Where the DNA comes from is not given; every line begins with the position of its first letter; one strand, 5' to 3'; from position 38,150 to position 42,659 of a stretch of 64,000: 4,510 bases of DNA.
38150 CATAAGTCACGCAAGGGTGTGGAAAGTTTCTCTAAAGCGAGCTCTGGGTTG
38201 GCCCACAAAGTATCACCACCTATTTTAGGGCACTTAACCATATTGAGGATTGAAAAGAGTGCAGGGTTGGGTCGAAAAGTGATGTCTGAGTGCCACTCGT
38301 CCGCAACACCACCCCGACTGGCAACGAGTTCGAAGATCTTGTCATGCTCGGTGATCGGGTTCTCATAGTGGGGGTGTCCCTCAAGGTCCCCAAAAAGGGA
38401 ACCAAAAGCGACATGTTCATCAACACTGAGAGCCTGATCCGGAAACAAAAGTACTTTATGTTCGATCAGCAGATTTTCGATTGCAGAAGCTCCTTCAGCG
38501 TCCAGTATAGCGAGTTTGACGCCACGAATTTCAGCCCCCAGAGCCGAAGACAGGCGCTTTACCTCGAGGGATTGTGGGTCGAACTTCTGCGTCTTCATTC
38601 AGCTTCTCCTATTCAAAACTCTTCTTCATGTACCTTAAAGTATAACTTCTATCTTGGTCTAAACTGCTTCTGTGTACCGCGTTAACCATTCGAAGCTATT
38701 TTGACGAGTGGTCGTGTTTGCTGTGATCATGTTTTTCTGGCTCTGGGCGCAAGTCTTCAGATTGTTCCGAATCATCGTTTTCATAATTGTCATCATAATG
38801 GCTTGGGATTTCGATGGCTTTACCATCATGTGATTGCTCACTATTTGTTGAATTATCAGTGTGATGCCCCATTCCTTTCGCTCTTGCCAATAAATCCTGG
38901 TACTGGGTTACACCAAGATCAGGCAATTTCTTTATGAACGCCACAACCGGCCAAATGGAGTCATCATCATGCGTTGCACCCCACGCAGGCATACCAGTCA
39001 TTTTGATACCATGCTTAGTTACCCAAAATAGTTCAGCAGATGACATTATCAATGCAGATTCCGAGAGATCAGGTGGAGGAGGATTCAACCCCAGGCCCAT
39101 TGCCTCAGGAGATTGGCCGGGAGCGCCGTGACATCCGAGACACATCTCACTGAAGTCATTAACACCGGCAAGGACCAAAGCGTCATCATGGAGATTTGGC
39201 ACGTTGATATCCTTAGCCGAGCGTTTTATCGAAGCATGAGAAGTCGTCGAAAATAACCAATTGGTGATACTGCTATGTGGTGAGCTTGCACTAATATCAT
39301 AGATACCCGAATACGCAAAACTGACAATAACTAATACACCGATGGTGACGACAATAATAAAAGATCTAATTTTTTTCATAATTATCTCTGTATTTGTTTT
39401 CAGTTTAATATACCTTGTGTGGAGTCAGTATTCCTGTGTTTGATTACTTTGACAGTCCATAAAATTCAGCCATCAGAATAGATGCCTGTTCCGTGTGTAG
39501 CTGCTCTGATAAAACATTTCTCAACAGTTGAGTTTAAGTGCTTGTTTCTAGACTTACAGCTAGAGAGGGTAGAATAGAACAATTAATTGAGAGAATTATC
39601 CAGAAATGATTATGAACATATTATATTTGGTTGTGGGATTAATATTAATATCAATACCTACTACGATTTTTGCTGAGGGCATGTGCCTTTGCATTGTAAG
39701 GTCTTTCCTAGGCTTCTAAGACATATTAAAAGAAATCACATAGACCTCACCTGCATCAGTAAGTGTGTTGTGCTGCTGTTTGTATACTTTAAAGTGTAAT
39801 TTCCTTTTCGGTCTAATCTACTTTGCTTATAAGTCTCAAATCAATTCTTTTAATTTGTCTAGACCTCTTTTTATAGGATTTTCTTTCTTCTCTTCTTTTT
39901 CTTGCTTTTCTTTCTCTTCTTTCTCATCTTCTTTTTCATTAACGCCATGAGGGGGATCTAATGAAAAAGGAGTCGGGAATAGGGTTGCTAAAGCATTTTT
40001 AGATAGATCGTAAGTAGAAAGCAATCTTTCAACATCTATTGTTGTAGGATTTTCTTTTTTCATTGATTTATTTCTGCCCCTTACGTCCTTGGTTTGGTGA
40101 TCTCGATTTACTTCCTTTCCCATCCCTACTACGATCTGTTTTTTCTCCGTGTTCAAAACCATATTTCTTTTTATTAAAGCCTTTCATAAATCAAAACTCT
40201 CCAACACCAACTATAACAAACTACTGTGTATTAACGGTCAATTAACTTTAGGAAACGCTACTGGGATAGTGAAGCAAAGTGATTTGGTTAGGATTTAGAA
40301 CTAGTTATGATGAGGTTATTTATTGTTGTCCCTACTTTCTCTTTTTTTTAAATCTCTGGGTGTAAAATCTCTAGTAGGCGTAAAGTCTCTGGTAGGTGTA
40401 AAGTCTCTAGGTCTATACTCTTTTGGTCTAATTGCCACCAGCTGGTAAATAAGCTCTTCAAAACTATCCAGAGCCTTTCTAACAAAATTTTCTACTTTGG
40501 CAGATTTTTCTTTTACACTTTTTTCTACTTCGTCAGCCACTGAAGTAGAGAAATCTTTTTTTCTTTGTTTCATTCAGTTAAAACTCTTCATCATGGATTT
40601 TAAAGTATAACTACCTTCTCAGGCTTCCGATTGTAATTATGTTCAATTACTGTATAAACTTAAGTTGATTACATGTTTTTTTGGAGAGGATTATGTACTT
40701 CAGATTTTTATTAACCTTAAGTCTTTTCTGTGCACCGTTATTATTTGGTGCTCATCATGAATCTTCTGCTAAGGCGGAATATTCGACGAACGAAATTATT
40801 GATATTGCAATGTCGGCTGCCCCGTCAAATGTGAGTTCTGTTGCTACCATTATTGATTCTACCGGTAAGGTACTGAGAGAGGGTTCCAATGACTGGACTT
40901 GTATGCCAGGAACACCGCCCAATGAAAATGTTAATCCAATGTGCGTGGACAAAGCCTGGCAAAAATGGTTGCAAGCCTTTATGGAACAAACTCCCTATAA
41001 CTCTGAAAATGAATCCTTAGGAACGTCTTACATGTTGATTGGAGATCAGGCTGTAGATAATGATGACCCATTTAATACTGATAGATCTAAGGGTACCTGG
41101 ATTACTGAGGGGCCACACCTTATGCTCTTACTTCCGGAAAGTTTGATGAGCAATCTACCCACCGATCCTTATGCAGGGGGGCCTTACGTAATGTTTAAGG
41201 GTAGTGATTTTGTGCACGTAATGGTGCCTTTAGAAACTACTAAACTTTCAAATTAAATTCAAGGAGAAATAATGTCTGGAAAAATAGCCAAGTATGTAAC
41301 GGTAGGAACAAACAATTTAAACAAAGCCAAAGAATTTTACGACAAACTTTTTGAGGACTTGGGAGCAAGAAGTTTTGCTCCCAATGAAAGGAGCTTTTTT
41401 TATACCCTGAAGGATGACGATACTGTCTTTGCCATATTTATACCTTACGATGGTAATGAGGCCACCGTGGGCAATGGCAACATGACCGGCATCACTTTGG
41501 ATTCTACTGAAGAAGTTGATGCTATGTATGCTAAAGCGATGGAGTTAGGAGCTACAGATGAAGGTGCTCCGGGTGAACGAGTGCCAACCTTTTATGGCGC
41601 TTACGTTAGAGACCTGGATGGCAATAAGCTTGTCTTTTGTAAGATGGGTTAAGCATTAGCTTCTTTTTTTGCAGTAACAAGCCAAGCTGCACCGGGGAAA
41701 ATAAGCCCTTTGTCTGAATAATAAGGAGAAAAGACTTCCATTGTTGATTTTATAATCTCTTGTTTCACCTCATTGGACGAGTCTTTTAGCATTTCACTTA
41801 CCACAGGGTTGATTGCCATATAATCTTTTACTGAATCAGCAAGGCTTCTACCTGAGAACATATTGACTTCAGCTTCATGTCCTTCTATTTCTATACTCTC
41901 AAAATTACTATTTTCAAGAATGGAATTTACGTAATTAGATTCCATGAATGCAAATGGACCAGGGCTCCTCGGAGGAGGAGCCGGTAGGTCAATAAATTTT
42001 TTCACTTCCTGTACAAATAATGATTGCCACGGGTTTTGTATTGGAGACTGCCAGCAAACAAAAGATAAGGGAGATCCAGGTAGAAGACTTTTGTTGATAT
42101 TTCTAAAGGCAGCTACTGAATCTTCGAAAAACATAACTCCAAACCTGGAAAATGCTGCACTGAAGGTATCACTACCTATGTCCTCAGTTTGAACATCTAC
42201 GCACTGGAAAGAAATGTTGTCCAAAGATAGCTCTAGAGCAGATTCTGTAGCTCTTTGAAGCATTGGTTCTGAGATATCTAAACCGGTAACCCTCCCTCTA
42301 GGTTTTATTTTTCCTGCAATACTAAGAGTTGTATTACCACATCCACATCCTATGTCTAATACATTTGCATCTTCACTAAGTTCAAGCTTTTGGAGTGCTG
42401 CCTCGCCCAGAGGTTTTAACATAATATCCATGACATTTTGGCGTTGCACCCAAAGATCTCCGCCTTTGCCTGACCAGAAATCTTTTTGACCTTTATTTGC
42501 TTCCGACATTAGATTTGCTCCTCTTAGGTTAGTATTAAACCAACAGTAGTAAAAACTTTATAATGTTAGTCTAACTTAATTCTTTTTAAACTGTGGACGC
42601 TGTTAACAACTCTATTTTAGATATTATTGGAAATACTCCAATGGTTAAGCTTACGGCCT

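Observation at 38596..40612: Duplicated 33-nt leader element carrying a conserved 6-codon mini-ORF in front of two unrelated genes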

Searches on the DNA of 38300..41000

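Call 17: search_rna_families(source=window, start=38300, end=41000, threshold=evalue, max_evalue=5)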
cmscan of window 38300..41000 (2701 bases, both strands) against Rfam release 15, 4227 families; matches with E-value up to 5: 3.
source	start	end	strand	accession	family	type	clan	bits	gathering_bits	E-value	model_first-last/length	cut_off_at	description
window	40894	40981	+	RF00679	mir-210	Gene; miRNA;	-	20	50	0.26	1-96/96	no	mir-210 microRNA precursor family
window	39922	39978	+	RF03872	MIR6426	Gene; miRNA;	-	18.8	96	2.8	1-84/84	no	MIR6426 microRNA precursor family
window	38555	38658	+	RF01956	NEAT1_2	Gene; lncRNA;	-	15.6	60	3.7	1-116/116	no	Nuclear enriched abundant transcript 1 conserved region 2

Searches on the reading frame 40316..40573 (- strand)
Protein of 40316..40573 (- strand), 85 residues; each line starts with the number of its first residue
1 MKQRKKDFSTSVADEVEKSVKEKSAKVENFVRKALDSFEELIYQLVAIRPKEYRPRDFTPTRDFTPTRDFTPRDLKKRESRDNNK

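Call 9: search_protein_families(library=pfam, proteins=[window:40316-40573:-], max_evalue=0.01)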
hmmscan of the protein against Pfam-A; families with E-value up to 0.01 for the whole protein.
window:40316-40573:- (85 aa): 0 families

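Call 21: find_homologous_proteins(query=window:40316-40573:-, max_evalue=0.001)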
Query window:40316-40573:- (85 aa): 26 proteins with E <= 0.001 among 183 candidates.
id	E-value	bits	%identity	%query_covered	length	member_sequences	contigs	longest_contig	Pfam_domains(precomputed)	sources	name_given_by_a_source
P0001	4.4e-48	178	92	100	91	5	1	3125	-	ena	-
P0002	7.1e-39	149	93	100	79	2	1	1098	-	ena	-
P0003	3.8e-37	143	90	91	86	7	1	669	-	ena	-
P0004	2.1e-36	141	90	91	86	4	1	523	-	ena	-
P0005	3.1e-32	128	81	100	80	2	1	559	-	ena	-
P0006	3.6e-32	128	90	82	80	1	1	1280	-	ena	-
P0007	1.6e-31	125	89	82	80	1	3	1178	-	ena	-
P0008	3.3e-31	124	80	96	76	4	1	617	-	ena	-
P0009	5.2e-31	124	84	87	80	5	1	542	-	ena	-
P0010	5.9e-31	124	74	85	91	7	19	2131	-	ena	-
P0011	1.0e-28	117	83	91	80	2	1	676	-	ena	-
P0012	1.5e-28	116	74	84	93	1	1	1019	-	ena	-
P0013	2.3e-28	115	77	98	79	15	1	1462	-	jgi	-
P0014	9.3e-27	110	77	81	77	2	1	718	-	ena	-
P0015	3.1e-26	109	84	73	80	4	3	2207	-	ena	-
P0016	2.3e-25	106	64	100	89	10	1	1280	-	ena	-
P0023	1.7e-22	97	78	75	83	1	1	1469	-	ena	-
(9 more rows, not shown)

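Call 23: find_encoding_contigs(protein=P0010, flank=3000, max_places=10)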
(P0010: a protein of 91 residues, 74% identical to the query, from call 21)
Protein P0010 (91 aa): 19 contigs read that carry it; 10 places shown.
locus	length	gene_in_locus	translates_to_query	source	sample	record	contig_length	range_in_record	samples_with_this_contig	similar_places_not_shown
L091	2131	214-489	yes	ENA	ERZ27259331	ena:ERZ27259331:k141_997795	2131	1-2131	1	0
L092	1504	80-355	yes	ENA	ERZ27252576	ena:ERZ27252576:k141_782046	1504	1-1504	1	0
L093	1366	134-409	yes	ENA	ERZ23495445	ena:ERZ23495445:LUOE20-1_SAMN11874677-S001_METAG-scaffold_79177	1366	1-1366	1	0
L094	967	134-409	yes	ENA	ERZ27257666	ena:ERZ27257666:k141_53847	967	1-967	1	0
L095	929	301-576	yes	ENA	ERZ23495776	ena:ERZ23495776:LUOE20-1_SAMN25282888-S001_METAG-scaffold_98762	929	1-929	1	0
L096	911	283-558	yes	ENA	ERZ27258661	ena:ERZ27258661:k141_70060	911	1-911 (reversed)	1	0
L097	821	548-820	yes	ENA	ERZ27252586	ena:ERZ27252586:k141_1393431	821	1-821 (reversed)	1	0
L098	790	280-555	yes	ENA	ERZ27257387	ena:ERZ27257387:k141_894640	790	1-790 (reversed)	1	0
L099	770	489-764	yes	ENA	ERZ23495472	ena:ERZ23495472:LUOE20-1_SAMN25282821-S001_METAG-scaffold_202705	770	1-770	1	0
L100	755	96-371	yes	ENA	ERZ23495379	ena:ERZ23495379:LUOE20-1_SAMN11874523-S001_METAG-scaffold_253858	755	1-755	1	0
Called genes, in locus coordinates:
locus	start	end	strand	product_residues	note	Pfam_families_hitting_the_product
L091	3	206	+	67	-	?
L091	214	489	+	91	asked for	-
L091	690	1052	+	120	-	-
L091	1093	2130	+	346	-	?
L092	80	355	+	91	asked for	-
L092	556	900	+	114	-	-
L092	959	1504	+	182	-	?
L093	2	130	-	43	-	?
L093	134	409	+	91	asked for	-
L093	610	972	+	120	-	-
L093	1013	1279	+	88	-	PF00145:DNA_methylase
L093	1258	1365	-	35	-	?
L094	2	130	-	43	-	?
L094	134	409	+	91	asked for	-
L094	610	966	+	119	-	?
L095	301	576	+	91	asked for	-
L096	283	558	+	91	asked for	-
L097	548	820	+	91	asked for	?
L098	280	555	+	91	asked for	-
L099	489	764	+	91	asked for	-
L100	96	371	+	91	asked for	-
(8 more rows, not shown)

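Call 24: find_encoding_contigs(protein=P0016, flank=3000, max_places=6)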
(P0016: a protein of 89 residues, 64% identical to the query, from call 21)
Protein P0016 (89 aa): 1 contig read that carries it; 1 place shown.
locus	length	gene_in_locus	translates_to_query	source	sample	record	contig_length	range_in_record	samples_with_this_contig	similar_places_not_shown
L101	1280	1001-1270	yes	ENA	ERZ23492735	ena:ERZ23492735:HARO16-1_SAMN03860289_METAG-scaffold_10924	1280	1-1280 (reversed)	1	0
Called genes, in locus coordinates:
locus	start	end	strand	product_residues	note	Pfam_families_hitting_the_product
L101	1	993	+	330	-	?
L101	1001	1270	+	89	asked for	-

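Call 26: find_encoding_contigs(protein=P0001, flank=3500, max_places=6)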
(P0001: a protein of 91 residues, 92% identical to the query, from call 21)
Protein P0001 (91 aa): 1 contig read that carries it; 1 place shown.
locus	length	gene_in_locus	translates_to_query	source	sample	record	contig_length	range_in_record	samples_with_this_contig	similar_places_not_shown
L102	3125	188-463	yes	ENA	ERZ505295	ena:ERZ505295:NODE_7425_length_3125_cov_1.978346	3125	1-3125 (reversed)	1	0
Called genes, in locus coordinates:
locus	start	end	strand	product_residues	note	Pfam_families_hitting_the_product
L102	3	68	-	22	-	?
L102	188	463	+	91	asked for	-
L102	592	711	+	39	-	-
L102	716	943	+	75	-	-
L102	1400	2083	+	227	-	PF13442:Cytochrome_CBB3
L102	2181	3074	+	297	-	PF02668:TauD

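Call 27: find_encoding_contigs(protein=P0015, flank=3500, max_places=6)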
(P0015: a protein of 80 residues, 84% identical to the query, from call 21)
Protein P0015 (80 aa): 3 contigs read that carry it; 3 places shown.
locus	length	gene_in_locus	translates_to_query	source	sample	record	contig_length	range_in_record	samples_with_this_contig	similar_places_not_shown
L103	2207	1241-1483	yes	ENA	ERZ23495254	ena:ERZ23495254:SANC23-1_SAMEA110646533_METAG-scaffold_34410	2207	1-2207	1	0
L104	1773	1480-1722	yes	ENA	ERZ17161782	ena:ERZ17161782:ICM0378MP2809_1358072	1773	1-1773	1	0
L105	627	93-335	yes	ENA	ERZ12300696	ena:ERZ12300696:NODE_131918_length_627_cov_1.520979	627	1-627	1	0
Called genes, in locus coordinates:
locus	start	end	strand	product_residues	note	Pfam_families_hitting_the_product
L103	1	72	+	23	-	?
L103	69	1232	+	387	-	PF12146:Hydrolase_4 (faint)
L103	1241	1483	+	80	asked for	-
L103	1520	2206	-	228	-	?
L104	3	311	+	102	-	?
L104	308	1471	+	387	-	PF12146:Hydrolase_4 (faint)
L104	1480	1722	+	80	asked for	-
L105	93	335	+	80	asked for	-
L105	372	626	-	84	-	?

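Call 28: find_encoding_contigs(protein=P0013, flank=3500, max_places=6)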
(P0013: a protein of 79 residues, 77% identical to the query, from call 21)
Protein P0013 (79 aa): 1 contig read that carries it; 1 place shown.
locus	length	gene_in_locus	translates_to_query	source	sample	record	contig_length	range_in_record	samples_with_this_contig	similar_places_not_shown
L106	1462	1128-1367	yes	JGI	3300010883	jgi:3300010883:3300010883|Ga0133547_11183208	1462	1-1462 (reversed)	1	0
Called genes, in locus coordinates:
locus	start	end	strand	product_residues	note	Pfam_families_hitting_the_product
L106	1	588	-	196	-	?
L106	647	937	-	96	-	PF20619:DUF6804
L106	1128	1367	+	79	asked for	-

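Call 44: find_encoding_contigs(protein=P0005, flank=2000, max_places=6)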
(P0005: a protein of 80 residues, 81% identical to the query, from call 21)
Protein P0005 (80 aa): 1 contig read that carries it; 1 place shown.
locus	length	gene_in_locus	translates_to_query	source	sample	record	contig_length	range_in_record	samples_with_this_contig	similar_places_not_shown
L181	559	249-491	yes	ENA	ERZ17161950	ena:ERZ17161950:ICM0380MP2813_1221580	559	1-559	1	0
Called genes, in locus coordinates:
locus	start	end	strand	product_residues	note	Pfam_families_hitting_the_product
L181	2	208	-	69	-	?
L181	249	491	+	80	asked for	-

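Call 45: find_encoding_contigs(protein=P0003, flank=2000, max_places=6)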
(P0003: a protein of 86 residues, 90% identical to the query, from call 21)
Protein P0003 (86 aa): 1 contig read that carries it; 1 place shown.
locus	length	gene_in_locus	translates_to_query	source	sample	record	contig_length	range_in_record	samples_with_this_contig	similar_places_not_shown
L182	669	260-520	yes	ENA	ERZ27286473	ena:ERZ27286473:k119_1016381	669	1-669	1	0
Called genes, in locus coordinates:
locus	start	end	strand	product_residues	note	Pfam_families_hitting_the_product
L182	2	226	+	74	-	?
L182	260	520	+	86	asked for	-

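Call 46: find_encoding_contigs(protein=P0023, flank=2000, max_places=6)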
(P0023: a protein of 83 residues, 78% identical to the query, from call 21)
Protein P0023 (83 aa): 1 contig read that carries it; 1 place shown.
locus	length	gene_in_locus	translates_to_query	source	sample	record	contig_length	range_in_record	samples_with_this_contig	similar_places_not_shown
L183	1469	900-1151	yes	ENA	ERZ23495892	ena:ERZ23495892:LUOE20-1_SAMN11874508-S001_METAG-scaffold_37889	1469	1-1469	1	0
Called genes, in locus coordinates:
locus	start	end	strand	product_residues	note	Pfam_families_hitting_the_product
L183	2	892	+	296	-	?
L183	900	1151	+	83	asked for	-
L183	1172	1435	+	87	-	-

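Call 71: find_encoding_contigs(protein=P0006, flank=2000, max_places=6)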
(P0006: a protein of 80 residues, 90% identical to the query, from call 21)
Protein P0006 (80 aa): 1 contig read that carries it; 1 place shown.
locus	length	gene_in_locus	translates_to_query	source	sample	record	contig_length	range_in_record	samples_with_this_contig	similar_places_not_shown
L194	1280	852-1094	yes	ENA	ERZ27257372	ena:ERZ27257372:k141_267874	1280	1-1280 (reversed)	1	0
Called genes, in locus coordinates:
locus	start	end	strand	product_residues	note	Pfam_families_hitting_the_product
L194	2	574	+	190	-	?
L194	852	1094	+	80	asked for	-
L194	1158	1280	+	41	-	?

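Call 74: search_protein_families(library=ncbifam, max_evalue=0.01, proteins=[window:40316-40573:-])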
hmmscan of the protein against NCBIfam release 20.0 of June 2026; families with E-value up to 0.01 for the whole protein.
window:40316-40573:- (85 aa): 0 families

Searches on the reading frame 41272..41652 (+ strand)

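Call 9: search_protein_families(library=pfam, proteins=[window:41272-41652:+], max_evalue=0.01)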
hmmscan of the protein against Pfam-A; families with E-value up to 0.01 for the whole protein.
window:41272-41652:+ (126 aa): 1 family
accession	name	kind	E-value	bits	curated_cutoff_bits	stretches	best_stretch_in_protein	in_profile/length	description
PF00903.31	Glyoxalase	-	1.3e-07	32.5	20.6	1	8-122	4-121/121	Glyoxalase/Bleomycin resistance protein/Dioxygenase superfamily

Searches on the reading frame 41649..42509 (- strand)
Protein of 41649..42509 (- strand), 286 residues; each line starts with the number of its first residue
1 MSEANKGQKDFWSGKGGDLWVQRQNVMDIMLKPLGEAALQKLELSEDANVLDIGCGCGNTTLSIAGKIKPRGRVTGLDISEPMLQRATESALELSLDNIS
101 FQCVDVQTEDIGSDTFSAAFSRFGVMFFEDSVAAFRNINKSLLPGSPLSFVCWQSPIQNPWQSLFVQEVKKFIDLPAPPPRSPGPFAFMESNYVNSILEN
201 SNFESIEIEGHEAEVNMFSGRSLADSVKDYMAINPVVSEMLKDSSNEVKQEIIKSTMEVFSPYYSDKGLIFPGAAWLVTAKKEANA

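Call 9: search_protein_families(library=pfam, proteins=[window:41649-42509:-], max_evalue=0.01)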
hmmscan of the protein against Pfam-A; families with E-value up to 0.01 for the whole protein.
window:41649-42509:- (286 aa): 16 families
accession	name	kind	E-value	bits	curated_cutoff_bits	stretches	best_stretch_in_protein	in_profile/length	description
PF13649.12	Methyltransf_25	-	1.5e-16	61.3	27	1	50-145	1-96/97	Methyltransferase domain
PF13847.12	Methyltransf_31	-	1.4e-15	57.7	27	1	45-146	2-105/145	Methyltransferase domain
PF08241.18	Methyltransf_11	-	1.1e-12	48.8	21.2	1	51-147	1-92/95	Methyltransferase domain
PF01209.24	Ubie_methyltran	-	2.2e-12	47.3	20.1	1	46-158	47-159/233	ubiE/COQ5 methyltransferase family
PF08242.18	Methyltransf_12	-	3.8e-11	44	30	1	51-146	1-96/98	Methyltransferase domain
PF13489.12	Methyltransf_23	-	3.6e-09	37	27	1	42-206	16-162/164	Methyltransferase domain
PF01135.25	PCMT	-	1.3e-07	32.1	20.3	1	37-105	64-132/210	Protein-L-isoaspartate(D-aspartate) O-methyltransferase (PCMT)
PF05175.20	MTS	-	2e-05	24.7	23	1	39-107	24-91/170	Methyltransferase small domain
PF02390.23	Methyltransf_4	-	2.2e-05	24.5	24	1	49-106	4-60/173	Putative methyltransferase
PF08704.16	GCD14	-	0.00026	21.2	26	1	39-120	33-110/247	tRNA methyltransferase complex GCD14 subunit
PF01189.24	Methyltr_RsmB-F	-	0.00093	19.3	27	1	41-109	3-71/199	16S rRNA methyltransferase RsmB/F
PF02353.26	CMAS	-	0.0011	18.8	27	1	37-90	53-104/273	Mycolic acid cyclopropane synthetase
PF13679.12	Methyltransf_32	-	0.0023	18.3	27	1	43-109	22-92/143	Methyltransferase domain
PF00398.26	RrnaAD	-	0.0031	17.1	24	1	37-87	21-68/263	Ribosomal RNA adenine dimethylase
PF01739.24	CheR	-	0.0052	16.7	27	0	31-90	16-83/195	CheR methyltransferase, SAM binding domain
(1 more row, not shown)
